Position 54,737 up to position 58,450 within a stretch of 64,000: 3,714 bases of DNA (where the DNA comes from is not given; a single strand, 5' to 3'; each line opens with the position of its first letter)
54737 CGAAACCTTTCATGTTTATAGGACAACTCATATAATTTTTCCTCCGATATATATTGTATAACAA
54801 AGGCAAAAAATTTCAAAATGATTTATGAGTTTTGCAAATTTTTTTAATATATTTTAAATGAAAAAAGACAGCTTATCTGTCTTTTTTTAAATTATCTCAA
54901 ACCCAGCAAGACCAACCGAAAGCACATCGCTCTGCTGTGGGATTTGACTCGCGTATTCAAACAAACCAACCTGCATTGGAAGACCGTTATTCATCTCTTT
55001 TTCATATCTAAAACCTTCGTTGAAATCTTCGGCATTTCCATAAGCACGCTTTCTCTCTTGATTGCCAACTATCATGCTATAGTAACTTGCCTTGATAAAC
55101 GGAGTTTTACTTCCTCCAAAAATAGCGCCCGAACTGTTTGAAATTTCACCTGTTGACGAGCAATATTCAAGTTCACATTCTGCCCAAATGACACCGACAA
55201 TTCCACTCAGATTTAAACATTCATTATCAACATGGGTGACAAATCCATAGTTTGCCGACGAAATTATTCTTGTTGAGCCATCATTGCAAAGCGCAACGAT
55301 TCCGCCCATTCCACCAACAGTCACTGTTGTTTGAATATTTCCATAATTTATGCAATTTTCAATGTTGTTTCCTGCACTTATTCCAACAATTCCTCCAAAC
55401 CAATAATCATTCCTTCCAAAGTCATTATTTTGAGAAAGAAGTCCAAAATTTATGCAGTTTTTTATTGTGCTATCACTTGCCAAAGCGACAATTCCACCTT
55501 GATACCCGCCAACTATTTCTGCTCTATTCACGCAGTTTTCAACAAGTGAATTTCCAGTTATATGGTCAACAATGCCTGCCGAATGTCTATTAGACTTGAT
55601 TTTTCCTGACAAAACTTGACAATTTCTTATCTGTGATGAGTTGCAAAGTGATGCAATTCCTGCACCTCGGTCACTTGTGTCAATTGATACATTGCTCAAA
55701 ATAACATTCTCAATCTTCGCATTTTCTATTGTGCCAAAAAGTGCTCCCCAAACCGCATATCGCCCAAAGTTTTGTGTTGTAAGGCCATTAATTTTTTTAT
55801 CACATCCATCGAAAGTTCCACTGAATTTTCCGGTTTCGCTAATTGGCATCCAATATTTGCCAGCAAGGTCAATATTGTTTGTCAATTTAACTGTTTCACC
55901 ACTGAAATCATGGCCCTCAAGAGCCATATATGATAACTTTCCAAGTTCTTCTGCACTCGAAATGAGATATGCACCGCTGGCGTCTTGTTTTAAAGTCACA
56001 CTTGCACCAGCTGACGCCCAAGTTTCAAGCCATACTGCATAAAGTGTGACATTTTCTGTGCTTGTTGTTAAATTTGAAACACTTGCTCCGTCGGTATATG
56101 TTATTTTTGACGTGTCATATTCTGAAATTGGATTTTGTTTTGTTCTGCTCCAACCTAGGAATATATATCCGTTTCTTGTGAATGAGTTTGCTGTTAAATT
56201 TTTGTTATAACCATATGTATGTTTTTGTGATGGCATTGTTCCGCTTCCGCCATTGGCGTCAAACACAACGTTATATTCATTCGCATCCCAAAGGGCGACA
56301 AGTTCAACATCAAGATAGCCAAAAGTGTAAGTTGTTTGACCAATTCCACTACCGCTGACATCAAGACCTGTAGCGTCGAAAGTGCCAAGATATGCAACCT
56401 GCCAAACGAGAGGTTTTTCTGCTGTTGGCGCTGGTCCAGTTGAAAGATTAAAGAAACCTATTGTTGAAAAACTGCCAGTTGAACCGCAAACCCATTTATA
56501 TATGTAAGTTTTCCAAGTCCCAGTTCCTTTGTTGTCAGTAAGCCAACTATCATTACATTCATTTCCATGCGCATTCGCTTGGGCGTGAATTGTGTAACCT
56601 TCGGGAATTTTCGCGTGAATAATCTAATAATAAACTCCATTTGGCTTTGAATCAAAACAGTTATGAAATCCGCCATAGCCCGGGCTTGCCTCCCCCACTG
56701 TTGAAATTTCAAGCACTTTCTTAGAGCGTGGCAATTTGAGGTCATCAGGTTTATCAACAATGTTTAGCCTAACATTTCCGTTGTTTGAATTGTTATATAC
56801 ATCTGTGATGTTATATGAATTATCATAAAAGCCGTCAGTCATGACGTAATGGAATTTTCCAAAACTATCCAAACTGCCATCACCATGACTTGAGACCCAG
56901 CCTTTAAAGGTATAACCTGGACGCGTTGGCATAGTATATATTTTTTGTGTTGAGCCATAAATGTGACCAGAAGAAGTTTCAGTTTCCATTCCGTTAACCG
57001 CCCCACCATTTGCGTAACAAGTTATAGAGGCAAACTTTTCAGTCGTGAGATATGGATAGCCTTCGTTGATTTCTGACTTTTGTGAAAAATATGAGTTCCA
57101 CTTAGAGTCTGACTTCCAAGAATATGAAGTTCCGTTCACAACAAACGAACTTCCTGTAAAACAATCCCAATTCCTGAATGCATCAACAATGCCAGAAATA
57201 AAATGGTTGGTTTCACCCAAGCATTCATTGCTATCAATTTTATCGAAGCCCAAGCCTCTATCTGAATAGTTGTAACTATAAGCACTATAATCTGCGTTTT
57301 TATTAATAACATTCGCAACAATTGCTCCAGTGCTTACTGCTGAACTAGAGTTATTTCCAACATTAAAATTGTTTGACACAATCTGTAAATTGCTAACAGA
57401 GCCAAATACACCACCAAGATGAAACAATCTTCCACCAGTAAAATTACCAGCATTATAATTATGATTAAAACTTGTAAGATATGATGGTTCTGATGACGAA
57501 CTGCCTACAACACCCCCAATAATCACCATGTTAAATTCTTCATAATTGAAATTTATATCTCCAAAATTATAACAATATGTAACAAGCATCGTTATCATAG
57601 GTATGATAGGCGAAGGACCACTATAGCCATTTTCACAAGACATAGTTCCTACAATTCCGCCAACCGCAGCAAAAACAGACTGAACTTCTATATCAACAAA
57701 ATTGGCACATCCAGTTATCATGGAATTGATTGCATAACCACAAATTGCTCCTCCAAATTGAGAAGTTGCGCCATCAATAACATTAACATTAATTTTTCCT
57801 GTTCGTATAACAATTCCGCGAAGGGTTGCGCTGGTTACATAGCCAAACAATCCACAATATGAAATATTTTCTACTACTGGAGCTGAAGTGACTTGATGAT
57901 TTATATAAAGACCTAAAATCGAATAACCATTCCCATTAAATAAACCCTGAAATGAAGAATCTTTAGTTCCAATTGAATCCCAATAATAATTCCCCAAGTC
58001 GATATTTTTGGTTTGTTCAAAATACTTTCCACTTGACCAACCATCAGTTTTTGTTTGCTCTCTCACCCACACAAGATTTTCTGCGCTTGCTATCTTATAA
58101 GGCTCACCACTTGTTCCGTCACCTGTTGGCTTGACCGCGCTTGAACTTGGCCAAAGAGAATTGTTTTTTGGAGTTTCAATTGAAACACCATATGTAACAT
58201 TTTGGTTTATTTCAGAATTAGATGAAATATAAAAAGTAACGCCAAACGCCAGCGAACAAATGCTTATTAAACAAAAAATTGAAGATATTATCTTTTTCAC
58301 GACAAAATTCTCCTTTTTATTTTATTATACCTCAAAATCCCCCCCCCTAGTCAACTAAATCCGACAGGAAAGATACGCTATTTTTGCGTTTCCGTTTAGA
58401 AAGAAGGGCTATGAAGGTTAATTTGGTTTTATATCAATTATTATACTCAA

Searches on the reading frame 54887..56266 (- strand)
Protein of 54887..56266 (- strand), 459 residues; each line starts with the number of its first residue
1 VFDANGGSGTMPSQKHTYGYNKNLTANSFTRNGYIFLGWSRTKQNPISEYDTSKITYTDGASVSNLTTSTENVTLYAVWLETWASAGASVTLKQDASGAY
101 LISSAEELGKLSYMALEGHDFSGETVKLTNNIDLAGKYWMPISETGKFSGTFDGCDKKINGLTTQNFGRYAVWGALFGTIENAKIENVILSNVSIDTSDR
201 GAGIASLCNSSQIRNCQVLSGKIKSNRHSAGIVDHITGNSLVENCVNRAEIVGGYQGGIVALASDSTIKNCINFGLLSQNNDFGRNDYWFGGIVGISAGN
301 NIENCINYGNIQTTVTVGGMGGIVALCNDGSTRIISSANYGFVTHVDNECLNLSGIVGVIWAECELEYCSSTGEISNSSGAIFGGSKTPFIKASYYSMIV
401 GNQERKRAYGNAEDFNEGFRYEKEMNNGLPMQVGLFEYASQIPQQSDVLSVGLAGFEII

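Call 10: search_protein_families(library=pfam, proteins=[window:54887-56266:-], max_evalue=0.01)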
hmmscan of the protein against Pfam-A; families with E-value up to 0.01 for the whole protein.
window:54887-56266:- (459 aa): 2 families
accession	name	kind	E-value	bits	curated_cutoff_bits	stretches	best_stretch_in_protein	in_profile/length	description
PF09479.16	Flg_new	-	3.4e-07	30.7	27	1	2-77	5-64/65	Listeria-Bacteroides repeat domain (List_Bact_rpt)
PF05342.19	Peptidase_M26_N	-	0.0013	18.5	27.7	1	168-218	197-248/250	M26 IgA1-specific Metallo-endopeptidase N-terminal region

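Call 58: search_protein_families(library=ncbifam, proteins=[window:54887-56266:-], max_evalue=0.01)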
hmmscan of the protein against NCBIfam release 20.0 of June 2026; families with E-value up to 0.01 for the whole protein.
window:54887-56266:- (459 aa): 4 families
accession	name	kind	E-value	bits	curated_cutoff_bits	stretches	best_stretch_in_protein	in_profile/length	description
NF046021.1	ZmpC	exception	4.4e-06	24.2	3000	1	145-326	1059-1240/2181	zinc metalloprotease C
NF046019.1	ZmpB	exception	2.2e-05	21.8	3000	1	174-247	878-953/1969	zinc metalloprotease B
TIGR02543.1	List_Bact_rpt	repeat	0.00076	19.8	20.95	1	30-79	2-40/44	TIGR02543 family repeat protein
NF046017.1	ZmpA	exception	0.0055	13.9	3000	1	159-332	917-1097/2052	zinc metalloprotease A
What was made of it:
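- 54887..56623 (-): Remainder of the same reading frame after the TAG, 579 codons. It is 53% identical to the C-terminal 720 aa of copy 1. It carries Flg_new repeats and weak matches to the Zmp/M26 N-terminal region (calls 10, 58).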

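Call 81: search_solved_structures(query=window:54887-56266:-, max_evalue=0.01)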
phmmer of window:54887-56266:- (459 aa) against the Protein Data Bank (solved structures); distinct sequences matched with E-value up to 0.01: 0.

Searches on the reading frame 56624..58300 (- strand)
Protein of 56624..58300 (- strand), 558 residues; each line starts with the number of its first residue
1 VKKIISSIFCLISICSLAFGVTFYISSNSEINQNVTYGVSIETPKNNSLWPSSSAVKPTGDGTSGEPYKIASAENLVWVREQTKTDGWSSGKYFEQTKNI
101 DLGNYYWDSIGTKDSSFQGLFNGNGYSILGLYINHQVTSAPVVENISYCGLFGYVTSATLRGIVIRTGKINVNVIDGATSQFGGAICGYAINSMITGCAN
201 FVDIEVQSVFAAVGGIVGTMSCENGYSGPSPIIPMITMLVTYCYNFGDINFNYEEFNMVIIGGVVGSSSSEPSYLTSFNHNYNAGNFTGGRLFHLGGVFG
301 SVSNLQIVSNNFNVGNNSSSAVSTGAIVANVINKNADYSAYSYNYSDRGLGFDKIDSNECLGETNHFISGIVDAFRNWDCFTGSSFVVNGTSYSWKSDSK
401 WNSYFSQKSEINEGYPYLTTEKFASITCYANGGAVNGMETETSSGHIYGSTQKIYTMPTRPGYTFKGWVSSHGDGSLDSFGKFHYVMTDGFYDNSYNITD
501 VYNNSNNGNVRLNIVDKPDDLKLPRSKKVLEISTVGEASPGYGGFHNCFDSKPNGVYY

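Call 10: search_protein_families(library=pfam, proteins=[window:56624-58300:-], max_evalue=0.01)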
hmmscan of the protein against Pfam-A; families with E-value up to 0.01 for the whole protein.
window:56624-58300:- (558 aa): 1 family
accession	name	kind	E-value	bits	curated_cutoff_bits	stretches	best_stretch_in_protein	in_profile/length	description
PF09479.16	Flg_new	-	0.00025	21.5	27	1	429-471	6-41/65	Listeria-Bacteroides repeat domain (List_Bact_rpt)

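Call 30: find_homologous_proteins(query=window:56624-58300:-, max_evalue=0.00001)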
Query window:56624-58300:- (558 aa): 28 proteins with E <= 0.00001 among 8000 candidates.
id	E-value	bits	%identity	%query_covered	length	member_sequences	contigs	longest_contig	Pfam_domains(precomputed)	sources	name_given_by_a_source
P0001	0.0e+0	1266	100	100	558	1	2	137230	-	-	-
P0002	1.2e-20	92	33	40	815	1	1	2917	PF07581.18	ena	-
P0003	1.8e-20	91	26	89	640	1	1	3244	PF09479.17,PF07581.18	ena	-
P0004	3.1e-17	81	30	61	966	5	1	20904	PF07581.18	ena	-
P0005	2.4e-15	74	33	27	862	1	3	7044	-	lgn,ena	-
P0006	2.4e-14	71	33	27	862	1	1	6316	-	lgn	-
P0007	2.6e-12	64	30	27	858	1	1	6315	-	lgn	-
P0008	2.8e-12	64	29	36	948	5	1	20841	PF07581.18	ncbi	-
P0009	2.9e-12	64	31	27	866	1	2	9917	-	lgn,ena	-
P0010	1.0e-11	62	29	59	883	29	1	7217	PF07581.18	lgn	-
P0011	3.1e-11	61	26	48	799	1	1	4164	PF04205.20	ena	-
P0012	3.7e-11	61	37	30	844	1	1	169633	PF09479.17,PF18998.7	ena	-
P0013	4.2e-11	60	30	27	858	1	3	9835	-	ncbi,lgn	-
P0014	6.7e-11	60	33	31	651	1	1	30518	PF13149.13,PF07581.18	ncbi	-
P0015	7.0e-11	60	37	30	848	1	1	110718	PF09479.17,PF18998.7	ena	-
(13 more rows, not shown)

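Call 31: find_encoding_contigs(protein=P0001, flank=1500, max_places=10)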
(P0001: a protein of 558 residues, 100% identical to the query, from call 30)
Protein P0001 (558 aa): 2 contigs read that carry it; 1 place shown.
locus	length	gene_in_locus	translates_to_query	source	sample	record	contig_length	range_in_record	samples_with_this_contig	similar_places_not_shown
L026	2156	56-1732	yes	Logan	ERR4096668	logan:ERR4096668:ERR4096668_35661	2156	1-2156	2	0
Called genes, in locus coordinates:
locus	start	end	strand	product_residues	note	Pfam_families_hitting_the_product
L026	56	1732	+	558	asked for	-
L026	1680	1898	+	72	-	-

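Call 58: search_protein_families(library=ncbifam, proteins=[window:56624-58300:-], max_evalue=0.01)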
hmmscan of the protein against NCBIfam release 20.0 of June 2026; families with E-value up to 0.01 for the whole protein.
window:56624-58300:- (558 aa): 1 family
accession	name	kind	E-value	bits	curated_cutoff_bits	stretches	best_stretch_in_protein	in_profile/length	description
TIGR02543.1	List_Bact_rpt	repeat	0.00032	21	20.95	1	458-470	1-13/44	TIGR02543 family repeat protein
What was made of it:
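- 56624..58300 (-): 5' part of the paralogous surface-protein gene. It starts at GTG 58300, runs for 558 codons and ends at an in-frame TAG (56624-56626). It has an N-terminal hydrophobic signal or anchor and a Flg_new (Listeria-Bacteroides) repeat (calls 10, 58).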

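Call 82: search_solved_structures(query=window:56624-58300:-, max_evalue=0.01)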
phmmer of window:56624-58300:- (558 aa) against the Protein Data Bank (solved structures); distinct sequences matched with E-value up to 0.01: 0.

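Call 88: search_protein_families(library=padloc, proteins=[window:56624-58300:-], max_evalue=0.01)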
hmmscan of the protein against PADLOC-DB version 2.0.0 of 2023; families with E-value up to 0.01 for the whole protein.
window:56624-58300:- (558 aa): 0 families
